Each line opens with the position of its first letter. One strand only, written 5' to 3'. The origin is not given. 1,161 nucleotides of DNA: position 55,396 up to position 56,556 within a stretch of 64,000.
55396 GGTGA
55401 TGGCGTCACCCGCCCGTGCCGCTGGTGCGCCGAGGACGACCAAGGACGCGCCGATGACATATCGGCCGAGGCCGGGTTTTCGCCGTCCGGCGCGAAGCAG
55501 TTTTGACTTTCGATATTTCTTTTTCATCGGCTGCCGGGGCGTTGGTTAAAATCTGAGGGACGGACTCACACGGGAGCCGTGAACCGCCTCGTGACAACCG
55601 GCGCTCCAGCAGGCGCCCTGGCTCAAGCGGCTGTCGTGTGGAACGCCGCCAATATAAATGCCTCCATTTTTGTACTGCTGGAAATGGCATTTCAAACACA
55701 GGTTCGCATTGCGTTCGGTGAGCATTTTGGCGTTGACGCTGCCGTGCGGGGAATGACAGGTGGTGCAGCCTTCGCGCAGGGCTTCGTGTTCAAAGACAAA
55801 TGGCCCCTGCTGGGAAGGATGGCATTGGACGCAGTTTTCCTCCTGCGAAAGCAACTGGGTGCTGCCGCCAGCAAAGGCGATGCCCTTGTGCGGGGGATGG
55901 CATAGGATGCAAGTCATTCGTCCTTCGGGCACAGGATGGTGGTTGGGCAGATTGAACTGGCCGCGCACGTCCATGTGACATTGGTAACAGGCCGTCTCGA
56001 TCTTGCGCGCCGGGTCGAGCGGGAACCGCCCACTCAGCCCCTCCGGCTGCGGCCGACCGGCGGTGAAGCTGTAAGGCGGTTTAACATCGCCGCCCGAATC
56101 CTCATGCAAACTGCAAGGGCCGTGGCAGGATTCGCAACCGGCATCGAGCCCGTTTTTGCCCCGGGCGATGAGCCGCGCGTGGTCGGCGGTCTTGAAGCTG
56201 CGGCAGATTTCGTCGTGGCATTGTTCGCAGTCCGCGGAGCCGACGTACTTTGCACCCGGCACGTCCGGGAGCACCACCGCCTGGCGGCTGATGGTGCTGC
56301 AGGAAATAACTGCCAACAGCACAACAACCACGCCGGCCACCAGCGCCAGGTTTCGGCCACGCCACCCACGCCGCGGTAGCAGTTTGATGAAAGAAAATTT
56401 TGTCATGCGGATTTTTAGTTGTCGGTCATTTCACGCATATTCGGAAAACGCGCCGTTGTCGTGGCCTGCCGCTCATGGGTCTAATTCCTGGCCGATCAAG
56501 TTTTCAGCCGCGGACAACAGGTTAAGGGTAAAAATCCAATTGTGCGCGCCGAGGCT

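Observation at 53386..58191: MtrCAB-like gene order: 9-heme cytochrome, 8-heme cytochrome, 713-aa beta-barrel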

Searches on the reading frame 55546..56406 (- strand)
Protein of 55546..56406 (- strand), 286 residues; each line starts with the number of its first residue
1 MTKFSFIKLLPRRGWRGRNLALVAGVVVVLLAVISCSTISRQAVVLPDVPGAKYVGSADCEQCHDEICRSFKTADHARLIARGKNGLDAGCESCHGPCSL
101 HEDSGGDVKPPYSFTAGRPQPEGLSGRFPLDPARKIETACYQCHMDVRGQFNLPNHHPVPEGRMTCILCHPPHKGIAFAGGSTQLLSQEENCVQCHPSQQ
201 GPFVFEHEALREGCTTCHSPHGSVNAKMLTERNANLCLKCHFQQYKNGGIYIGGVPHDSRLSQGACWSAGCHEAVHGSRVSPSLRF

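Call 4: search_protein_families(library=pfam, proteins=[window:55546-56406:-], max_evalue=0.1)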
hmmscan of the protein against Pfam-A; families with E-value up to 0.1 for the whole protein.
window:55546-56406:- (286 aa): 5 families
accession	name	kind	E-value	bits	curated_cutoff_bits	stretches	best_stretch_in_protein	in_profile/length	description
PF09699.15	Paired_CXXCH_1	-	3.9e-17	62.1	20.6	2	207-241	1-36/41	Doubled CXXCH motif (Paired_CXXCH_1)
PF14522.11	Cytochrome_C7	-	2.7e-08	33.9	24.8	2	137-196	13-66/67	Cytochrome c7 and related cytochrome c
PF14537.11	Cytochrom_c3_2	-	3.7e-05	24.5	25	1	136-196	25-78/79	Cytochrome c3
PF22113.1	Mtrc-MtrF_II-IV_dom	-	0.00017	21.6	30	0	138-174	7-39/176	Outer membrane cytochrome MtrC/MtrF-like, domains II/IV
PF13435.11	Cytochrome_C554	-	0.00018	22.8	20.8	0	60-81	2-23/84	Cytochrome c554 and c-prime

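Call 5: search_protein_families(library=ncbifam, proteins=[window:55546-56406:-], max_evalue=0.1)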
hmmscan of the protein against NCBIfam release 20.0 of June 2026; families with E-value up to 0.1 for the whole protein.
window:55546-56406:- (286 aa): 9 families
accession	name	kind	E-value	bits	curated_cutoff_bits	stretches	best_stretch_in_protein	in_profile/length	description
NF041028.1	decahem_GSU2203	exception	2.8e-50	171.3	325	2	137-247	148-258/317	GSU2203 family decaheme c-type cytochrome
TIGR03508.1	decahem_SO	subfamily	1.2e-44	152.8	192.2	2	137-280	117-256/258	DmsE family decaheme c-type cytochrome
TIGR01905.1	paired_CXXCH_1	subfamily_domain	5.8e-14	51.7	25.2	1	207-243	1-38/41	doubled CXXCH domain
TIGR03153.1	cytochr_NrfH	equivalog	6.8e-05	23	134.2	1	181-273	20-110/138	cytochrome c nitrite reductase small subunit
NF045722.1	c3_cytochr_TmcA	equivalog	0.00032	20.6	114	1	190-250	58-118/125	acidic tetraheme cytochrome c3 TmcA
NF041198.1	UshA_like_PCGU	equivalog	0.0092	14.6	275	1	52-78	403-429/519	UshA-like (seleno)protein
TIGR03507.1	decahem_SO1788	subfamily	0.011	14.2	209.3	0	188-244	242-305/672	OmcA/MtrC family decaheme c-type cytochrome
NF040967.1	cytc_ExtN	equivalog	0.038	12.8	200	1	137-259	38-154/415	selenite/tellurite reduction operon c-type cytochrome ExtN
NF040968.1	FeS_ExtO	equivalog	0.04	12.7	200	1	137-259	38-154/416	selenite/tellurite reduction operon b-type cytochrome iron-sulfur cluster-binding subunit ExtO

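Call 18: search_solved_structures(query=window:55546-56406:-, max_evalue=0.01, show_alignments=2)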
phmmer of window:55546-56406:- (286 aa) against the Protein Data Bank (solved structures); distinct sequences matched with E-value up to 0.01: 2.
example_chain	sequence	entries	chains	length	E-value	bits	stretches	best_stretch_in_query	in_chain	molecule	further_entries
6r2q_A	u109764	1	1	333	3.1e-23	85.6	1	138-279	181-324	Cystathionine beta-synthase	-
2czs_A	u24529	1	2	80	0.0059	19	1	136-171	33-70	cytochrome c, putative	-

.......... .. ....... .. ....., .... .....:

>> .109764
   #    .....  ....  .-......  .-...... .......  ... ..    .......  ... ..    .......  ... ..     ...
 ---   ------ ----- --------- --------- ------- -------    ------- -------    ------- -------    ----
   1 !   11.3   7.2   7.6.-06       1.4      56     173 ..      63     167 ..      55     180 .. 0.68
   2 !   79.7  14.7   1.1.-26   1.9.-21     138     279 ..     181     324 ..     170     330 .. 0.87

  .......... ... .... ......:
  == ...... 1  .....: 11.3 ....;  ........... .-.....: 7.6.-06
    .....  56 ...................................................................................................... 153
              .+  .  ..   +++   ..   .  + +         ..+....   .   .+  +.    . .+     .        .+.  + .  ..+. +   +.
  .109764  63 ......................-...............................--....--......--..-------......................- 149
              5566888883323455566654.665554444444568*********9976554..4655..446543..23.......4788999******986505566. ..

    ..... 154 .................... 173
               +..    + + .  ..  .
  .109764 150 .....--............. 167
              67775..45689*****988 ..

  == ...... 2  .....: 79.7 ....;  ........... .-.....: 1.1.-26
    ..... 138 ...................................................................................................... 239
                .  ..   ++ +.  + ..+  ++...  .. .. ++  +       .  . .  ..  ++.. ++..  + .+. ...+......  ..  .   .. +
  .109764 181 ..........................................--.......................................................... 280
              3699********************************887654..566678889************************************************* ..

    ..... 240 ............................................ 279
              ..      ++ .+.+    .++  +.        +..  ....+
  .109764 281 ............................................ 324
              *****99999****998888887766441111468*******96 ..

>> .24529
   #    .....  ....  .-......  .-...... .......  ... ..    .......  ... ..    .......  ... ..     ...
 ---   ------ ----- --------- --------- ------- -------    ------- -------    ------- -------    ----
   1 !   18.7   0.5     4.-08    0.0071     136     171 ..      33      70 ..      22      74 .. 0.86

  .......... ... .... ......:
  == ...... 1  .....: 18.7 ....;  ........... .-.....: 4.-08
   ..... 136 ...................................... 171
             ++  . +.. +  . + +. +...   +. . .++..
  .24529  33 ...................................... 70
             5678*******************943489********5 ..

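Call 46: search_dna_similar(query=window:55546-56406:-, collection=plasmids, mode=protein, max_evalue=0.00001, max_rows=25)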
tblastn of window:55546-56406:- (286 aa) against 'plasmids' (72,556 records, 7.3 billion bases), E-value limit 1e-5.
Records with a match: 1; places in all: 1; records where one place covers at least 80% of the query: 1.
Best place of each record, by identity: <60% 1.
By first word of the organism name: Photobacterium 1.
By predicted mobility (MOB-suite, as given by PLSDB): non-mobilizable 1.
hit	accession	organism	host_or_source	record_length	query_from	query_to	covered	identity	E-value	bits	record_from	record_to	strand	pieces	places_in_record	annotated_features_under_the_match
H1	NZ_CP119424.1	Photobacterium sp. DA100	-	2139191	42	278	83%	30.4%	4e-21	100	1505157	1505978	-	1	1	none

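Call 47: get_annotated_region(hit=H1, flank=6000)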
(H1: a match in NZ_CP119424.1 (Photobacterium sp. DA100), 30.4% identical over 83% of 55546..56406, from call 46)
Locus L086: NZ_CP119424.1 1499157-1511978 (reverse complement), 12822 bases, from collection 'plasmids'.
description: Photobacterium sp. DA100 plasmid pDA100, complete sequence
organism: Photobacterium sp. DA100 (NCBI taxid 3027472)
taxonomy: Bacteria; Pseudomonadota; Gammaproteobacteria; Vibrionales; Vibrionaceae; Photobacterium; Photobacterium sp. DA100
host: -; source: -; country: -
typing (MOB-suite, as given by PLSDB): non-mobilizable
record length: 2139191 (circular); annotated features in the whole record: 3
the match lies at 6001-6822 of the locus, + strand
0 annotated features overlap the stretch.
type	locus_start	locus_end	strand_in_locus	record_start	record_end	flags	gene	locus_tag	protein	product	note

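Call 49: search_protein_families(library=ncbifam, proteins=[L086:3651-5843:+, L086:5899-6855:+, L086:6866-8836:+], max_evalue=0.01)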
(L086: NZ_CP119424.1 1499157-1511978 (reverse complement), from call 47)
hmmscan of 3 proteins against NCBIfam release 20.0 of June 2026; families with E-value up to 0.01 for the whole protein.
L086:3651-5843:+ (730 aa): 5 families
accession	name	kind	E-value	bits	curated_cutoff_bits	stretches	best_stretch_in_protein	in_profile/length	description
TIGR03507.1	decahem_SO1788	subfamily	5.2e-117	392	209.3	1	51-724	4-672/672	OmcA/MtrC family decaheme c-type cytochrome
TIGR03153.1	cytochr_NrfH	equivalog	4.4e-06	26.8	134.2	1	200-319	27-133/138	cytochrome c nitrite reductase small subunit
NF041762.1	diheme_GEGP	equivalog_domain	0.0057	15.9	300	1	534-585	9-60/359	GEGP motif-containing diheme protein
NF047727.1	4hemeCytCCctA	equivalog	0.0059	16.7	180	0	524-582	9-66/109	tetraheme c-type cytochrome CctA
TIGR01904.2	GSu_C4xC__C2xCH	domain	0.0073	16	27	1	286-336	21-73/73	CxxxxCH/CxxCH domain c-type cytochrome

L086:5899-6855:+ (318 aa): 11 families
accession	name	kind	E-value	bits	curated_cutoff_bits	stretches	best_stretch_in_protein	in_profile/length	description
TIGR03508.1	decahem_SO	subfamily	2e-96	322.4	192.2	1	51-311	1-257/258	DmsE family decaheme c-type cytochrome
NF041028.1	decahem_GSU2203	exception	5.1e-64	216.5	325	1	38-282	24-257/317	GSU2203 family decaheme c-type cytochrome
TIGR01905.1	paired_CXXCH_1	subfamily_domain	6.8e-27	93.1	25.2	3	243-278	1-37/41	doubled CXXCH domain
NF008659.0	PRK11659.1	equivalog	3.2e-19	69.4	184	1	11-192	9-177/188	cytochrome c nitrite reductase pentaheme subunit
TIGR03146.1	cyt_nit_nrfB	equivalog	1e-14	55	166.6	1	48-185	7-144/145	cytochrome c nitrite reductase pentaheme subunit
NF049875.1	NetB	exception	9.1e-13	48.5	380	1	25-186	45-199/211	Nrf-like electron transfer protein NetB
NF045722.1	c3_cytochr_TmcA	equivalog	1.1e-05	25.2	114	1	173-238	55-117/125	acidic tetraheme cytochrome c3 TmcA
NF041198.1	UshA_like_PCGU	equivalog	0.00012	20.8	275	1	50-137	440-510/519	UshA-like (seleno)protein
TIGR03153.1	cytochr_NrfH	equivalog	0.00015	21.8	134.2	0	175-218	28-69/138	cytochrome c nitrite reductase small subunit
TIGR03507.1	decahem_SO1788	subfamily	0.00026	19.6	209.3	1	154-225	245-319/672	OmcA/MtrC family decaheme c-type cytochrome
NF045713.1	CxxCH_16_HmcA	equivalog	0.0011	17.7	400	0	77-213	123-257/541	sulfate respiration complex hexadecaheme cytochrome HmcA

L086:6866-8836:+ (656 aa): 1 family
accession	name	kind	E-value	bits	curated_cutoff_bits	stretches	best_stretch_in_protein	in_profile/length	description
TIGR03509.1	OMP_MtrB_PioB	subfamily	3.7e-165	551.1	240.05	1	50-655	1-661/662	MtrB/PioB family decaheme-associated outer membrane protein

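Call 51: find_homologous_proteins(query=L086:6866-8836:+, max_evalue=0.00001)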
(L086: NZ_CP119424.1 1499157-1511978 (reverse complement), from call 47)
Query L086:6866-8836:+ (656 aa): 69 proteins with E <= 0.00001 among 8000 candidates.
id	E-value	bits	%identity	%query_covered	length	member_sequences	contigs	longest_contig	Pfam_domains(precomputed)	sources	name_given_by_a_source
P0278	0.0e+0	1451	95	100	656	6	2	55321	PF11854.15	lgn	-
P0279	0.0e+0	1011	64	100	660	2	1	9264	PF11854.15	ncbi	-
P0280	4.7e-263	893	57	100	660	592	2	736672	PF11854.15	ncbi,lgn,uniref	ncbi:MtrB/PioB family decaheme-associated outer membrane protein [Vibrio vulnificus]|uniref:MtrB/Pio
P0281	1.4e-254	865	56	100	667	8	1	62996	PF11854.15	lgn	-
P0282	1.8e-252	858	56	100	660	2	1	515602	PF11854.15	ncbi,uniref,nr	ncbi:MtrB/PioB family decaheme-associated outer membrane protein [Vibrio sp. CAU 1672]|uniref:MtrB/P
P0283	3.2e-248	844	56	100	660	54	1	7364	PF11854.15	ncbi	-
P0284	1.2e-244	833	55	100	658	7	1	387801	PF11854.15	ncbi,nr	ncbi:MtrB/PioB family decaheme-associated outer membrane protein [Vibrio alginolyticus]|nr:MtrB/PioB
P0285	3.4e-243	828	54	100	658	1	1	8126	PF11854.15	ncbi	-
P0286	1.6e-242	826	55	100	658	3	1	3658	PF11854.15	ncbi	-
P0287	7.6e-242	823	54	100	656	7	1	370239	PF11854.15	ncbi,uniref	ncbi:MtrB/PioB family decaheme-associated outer membrane protein [Vibrio mediterranei]|uniref:MtrB/P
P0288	1.4e-241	822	55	100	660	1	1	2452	PF11854.15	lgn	-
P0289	5.4e-241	820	54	100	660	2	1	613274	PF11854.15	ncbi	ncbi:MtrB/PioB family decaheme-associated outer membrane protein [Vibrio sp. FJH11]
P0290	3.1e-240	818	53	100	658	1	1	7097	PF11854.15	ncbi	-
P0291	1.2e-239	816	54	100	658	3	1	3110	PF11854.15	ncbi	-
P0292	7.9e-235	800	52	100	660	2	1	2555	PF11854.15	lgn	-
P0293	1.1e-234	800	53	100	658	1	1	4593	PF11854.15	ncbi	-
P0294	4.1e-233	794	51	100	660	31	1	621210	PF11854.15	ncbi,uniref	ncbi:MtrB/PioB family decaheme-associated outer membrane protein [Vibrio diabolicus]|uniref:MtrB/Pio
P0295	5.4e-233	794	51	100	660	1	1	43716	PF11854.15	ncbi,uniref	ncbi:MtrB/PioB family decaheme-associated outer membrane protein [Vibrio alfacsensis]|uniref:MtrB/Pi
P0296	3.5e-232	791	51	100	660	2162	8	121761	PF11854.15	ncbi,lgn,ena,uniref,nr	ncbi:MtrB/PioB family decaheme-associated outer membrane protein [Vibrio parahaemolyticus]|uniref:Mt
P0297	6.2e-232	790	52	100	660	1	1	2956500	PF11854.15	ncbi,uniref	ncbi:MtrB/PioB family decaheme-associated outer membrane protein [Vibrio mytili]|uniref:MtrB/PioB fa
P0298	1.7e-230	786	49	100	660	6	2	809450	PF11854.15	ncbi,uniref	ncbi:MtrB/PioB family decaheme-associated outer membrane protein [Vibrio alfacsensis]|uniref:MtrB/Pi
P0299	1.2e-229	783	50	100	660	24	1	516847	PF11854.15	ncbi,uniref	ncbi:MtrB/PioB family decaheme-associated outer membrane protein [Vibrio sp. WZ-1]|uniref:MtrB/PioB 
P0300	4.0e-226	771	51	100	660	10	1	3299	PF11854.15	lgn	-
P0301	3.9e-221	755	51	100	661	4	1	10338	PF11854.15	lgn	-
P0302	1.2e-203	697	55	84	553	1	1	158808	PF11854.15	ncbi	-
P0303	3.0e-202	692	48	100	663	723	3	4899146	PF11854.15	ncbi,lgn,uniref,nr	ncbi:MtrB/PioB family decaheme-associated outer membrane protein [Aeromonas hydrophila]|uniref:MtrB/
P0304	4.2e-190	652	45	99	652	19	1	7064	PF11854.15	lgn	-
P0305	7.9e-188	645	46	100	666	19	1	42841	PF11854.15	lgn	-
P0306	2.5e-145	504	54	59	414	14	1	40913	PF11854.15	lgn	-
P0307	1.2e-48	185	26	100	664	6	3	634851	PF11854.15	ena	-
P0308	2.6e-48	184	25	100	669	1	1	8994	PF11854.15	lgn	-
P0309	6.7e-48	182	27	98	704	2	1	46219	PF11854.15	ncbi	-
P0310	4.4e-47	180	26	100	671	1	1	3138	PF11854.15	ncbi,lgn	-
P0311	5.4e-44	169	24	100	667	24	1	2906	PF11854.15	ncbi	ncbi:MAG: MtrB/PioB family decaheme-associated outer membrane protein [Shewanella sp.]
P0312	8.8e-44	169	25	100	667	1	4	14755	PF11854.15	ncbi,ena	-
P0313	2.1e-43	167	25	100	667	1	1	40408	PF11854.15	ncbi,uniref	ncbi:MtrB/PioB family decaheme-associated outer membrane protein [Shewanella seohaensis]|uniref:MtrB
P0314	2.2e-43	167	26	100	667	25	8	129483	PF11854.15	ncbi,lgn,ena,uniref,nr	ncbi:MAG: hypothetical protein DI594_08385 [Shewanella oneidensis]|uniref:MtrB/PioB family decaheme-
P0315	2.5e-43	167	25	100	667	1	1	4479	PF11854.15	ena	-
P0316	6.4e-43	166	25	100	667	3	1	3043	PF11854.15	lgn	-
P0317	7.6e-43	166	25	100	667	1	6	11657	PF11854.15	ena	-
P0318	7.9e-43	166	24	100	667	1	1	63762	PF11854.15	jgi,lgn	jgi:MtrB/PioB family decaheme-associated outer membrane protein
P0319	2.1e-42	164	25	100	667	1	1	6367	PF11854.15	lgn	-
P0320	3.1e-42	164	25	100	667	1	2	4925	PF11854.15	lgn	-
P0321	3.0e-40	157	27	74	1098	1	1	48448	PF14052.13,PF13505.13,PF11854.15,PF10082.16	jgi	-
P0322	3.6e-40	157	24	100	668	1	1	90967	PF11854.15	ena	-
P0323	1.8e-39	155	24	100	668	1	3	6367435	PF11854.15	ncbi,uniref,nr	ncbi:MtrB/PioB family decaheme-associated outer membrane protein [Shewanella sp. D64]|uniref:MtrB/Pi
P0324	3.8e-39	153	27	84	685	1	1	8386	PF11854.15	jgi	-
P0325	1.5e-38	151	24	100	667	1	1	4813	PF11854.15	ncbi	ncbi:MAG: MtrB/PioB family decaheme-associated outer membrane protein [Shewanella oncorhynchi]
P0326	1.6e-38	151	23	100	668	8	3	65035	PF11854.15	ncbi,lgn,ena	-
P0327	2.9e-38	151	27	72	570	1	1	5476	PF11854.15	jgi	-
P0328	1.7e-34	138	26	95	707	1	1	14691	PF11854.15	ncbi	-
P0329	2.3e-34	138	25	89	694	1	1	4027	PF11854.15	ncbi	ncbi:MAG: MtrB/PioB family decaheme-associated outer membrane protein [Gammaproteobacteria bacterium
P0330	6.8e-34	136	25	85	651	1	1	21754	PF11854.15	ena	-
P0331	6.3e-31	126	25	93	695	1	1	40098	PF11854.15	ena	-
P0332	1.7e-28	118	23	91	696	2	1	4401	PF13505.13,PF11854.15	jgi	jgi:MtrB/PioB family decaheme-associated outer membrane protein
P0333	1.3e-24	105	25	96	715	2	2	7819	PF11854.15,PF00593.31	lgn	-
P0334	3.7e-24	104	27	90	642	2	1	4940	PF11854.15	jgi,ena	-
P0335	5.2e-24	103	25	92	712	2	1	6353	PF11854.15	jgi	-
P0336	1.1e-22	99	25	96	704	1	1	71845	PF11854.15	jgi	-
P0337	1.8e-22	98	25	96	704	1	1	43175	PF11854.15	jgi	-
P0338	6.7e-22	96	24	95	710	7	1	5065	PF11854.15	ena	-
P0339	1.4e-20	92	25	92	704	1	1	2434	PF11854.15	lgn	-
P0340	2.0e-20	92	23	95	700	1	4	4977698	PF11854.15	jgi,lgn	-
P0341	3.1e-18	84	23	90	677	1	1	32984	PF10677.16,PF11854.15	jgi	jgi:MtrB/PioB family decaheme-associated outer membrane protein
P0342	6.4e-11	60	22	82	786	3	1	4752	PF11854.15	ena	-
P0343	5.4e-10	57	22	88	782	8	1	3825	PF11854.15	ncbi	-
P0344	5.7e-9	54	22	93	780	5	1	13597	PF11854.15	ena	-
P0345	7.3e-7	47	28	22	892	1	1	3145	PF11854.15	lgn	-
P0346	4.6e-6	44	22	65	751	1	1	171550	PF13505.13,PF11854.15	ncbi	-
